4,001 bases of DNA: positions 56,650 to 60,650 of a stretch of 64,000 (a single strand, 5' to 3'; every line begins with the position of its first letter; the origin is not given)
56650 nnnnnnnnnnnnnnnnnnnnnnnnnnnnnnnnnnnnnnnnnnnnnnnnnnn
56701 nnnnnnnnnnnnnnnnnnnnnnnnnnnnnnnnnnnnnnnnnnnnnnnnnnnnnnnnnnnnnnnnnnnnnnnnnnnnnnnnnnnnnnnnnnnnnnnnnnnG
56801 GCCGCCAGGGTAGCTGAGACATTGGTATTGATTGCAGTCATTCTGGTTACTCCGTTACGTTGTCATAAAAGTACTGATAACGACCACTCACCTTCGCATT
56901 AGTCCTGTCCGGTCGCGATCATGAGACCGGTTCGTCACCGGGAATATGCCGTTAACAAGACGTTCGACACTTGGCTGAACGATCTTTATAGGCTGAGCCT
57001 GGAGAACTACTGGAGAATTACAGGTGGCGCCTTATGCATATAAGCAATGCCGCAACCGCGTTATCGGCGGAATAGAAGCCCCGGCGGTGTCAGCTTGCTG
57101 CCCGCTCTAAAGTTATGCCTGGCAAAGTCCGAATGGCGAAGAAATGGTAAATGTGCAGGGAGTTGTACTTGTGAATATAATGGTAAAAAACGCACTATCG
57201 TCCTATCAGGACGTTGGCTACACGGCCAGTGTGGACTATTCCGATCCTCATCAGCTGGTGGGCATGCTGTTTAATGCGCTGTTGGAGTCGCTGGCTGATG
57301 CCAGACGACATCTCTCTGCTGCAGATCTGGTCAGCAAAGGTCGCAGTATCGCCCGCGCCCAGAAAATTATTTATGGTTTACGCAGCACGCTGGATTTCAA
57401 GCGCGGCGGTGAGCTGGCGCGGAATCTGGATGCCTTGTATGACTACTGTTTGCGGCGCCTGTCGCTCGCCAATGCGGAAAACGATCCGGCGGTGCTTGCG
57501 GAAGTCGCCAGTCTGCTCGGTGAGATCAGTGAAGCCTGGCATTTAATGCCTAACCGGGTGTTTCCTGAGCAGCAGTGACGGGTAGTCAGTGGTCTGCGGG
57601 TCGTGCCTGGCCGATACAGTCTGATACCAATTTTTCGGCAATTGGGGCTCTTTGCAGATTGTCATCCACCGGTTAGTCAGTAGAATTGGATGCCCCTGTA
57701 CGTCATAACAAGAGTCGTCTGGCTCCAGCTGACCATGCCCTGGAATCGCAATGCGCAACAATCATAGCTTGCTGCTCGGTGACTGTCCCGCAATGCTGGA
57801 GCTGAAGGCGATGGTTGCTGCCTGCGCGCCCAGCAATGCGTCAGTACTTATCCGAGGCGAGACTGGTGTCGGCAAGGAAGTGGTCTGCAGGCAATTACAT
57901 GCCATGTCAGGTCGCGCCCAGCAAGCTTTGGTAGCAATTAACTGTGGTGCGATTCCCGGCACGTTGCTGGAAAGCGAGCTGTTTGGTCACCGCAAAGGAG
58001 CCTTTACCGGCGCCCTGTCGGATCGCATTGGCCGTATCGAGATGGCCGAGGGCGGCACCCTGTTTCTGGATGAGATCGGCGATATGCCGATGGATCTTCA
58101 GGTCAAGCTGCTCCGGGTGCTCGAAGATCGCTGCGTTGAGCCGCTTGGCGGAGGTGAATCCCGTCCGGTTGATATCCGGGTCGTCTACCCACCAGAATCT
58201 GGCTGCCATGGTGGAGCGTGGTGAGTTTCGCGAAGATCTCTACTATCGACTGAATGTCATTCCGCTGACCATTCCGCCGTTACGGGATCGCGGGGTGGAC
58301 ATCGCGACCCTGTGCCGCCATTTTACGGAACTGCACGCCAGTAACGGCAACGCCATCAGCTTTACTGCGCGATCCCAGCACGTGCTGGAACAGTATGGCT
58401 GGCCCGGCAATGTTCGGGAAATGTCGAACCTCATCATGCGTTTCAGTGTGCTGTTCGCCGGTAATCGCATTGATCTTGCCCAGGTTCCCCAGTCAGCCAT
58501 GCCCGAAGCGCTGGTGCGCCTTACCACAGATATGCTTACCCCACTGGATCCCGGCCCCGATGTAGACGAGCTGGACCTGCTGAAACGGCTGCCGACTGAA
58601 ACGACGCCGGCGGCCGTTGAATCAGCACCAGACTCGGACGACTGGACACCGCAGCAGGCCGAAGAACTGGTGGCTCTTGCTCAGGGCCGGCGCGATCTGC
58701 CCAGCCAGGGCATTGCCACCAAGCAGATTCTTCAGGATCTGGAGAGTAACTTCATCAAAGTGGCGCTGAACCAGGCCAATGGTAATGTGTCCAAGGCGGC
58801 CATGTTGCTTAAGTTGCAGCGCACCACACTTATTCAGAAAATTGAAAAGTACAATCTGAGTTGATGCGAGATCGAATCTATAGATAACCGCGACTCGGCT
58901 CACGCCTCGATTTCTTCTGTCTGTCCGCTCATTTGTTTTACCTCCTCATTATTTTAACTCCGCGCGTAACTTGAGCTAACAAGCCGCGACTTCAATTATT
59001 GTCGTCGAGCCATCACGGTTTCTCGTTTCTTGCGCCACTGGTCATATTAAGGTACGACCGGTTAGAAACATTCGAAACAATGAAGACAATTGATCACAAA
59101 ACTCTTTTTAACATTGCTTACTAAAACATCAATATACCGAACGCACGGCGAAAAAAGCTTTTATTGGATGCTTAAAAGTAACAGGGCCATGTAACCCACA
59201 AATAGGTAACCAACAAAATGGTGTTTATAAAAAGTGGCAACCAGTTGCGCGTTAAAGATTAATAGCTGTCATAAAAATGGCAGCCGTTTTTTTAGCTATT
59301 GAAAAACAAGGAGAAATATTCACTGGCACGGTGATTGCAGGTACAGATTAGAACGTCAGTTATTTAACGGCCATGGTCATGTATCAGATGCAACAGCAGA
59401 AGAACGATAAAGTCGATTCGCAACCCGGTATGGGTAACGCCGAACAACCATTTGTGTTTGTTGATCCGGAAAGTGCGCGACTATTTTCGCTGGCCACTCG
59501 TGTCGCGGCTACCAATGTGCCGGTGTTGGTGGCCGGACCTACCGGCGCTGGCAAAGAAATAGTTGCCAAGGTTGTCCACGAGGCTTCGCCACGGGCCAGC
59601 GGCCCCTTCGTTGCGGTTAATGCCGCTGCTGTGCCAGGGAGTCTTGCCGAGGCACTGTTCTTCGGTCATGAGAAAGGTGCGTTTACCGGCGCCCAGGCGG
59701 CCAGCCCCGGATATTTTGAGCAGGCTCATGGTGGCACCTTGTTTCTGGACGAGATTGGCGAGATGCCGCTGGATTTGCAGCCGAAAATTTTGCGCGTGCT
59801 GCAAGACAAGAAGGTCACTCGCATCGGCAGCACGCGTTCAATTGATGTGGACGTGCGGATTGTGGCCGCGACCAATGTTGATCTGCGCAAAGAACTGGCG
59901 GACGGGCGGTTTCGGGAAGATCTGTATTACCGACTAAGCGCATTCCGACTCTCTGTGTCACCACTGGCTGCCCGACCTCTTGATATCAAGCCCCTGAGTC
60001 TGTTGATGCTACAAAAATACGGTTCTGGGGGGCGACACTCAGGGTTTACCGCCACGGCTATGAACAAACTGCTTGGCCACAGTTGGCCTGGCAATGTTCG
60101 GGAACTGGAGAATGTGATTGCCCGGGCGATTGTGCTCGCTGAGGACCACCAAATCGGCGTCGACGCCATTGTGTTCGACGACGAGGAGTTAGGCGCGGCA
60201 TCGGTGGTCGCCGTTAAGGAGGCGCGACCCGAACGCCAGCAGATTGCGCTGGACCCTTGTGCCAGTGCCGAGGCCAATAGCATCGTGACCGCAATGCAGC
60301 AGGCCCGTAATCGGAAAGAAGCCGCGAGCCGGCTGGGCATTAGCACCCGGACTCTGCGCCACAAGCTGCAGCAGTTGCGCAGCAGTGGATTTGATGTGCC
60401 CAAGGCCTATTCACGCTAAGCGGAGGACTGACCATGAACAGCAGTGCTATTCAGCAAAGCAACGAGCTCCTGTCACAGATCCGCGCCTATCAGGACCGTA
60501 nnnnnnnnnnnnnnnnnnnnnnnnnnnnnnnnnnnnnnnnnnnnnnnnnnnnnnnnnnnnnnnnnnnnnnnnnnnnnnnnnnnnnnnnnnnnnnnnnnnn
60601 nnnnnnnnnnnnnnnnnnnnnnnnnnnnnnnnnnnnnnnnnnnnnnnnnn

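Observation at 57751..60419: Two sigma54 activators without any N-terminal sensory domain, arranged like a FleQ to FleT cascade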

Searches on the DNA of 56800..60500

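Call 68: search_rna_families(source=window, start=56800, end=60500, threshold=evalue, max_evalue=1)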
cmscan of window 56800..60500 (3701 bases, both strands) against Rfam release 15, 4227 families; matches with E-value up to 1: 0.
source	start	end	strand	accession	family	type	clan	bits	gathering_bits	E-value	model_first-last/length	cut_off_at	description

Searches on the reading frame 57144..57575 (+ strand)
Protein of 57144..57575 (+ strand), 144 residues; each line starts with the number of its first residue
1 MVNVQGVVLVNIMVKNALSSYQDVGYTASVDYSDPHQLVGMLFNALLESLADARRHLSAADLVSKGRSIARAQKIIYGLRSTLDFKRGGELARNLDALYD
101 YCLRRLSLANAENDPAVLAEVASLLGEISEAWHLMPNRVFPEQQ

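Call 6: search_protein_families(library=pfam, proteins=[window:57144-57575:+], max_evalue=0.01)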
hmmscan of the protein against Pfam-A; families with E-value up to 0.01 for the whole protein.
window:57144-57575:+ (144 aa): 1 family
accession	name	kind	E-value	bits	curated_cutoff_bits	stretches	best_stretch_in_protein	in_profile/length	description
PF02561.19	FliS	-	2.9e-33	115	26.7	1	20-133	3-112/115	Flagellar protein FliS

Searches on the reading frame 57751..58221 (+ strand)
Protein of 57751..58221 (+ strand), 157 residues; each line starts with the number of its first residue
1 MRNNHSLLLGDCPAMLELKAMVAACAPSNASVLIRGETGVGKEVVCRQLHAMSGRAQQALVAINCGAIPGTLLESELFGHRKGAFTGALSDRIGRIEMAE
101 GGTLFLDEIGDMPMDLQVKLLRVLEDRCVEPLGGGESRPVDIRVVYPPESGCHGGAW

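Call 43: find_encoding_contigs(protein=window:57751-58221:+, flank=3000, max_places=5)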
Protein window:57751-58221:+ (157 aa): no gene with exactly this product is on record in the collection.
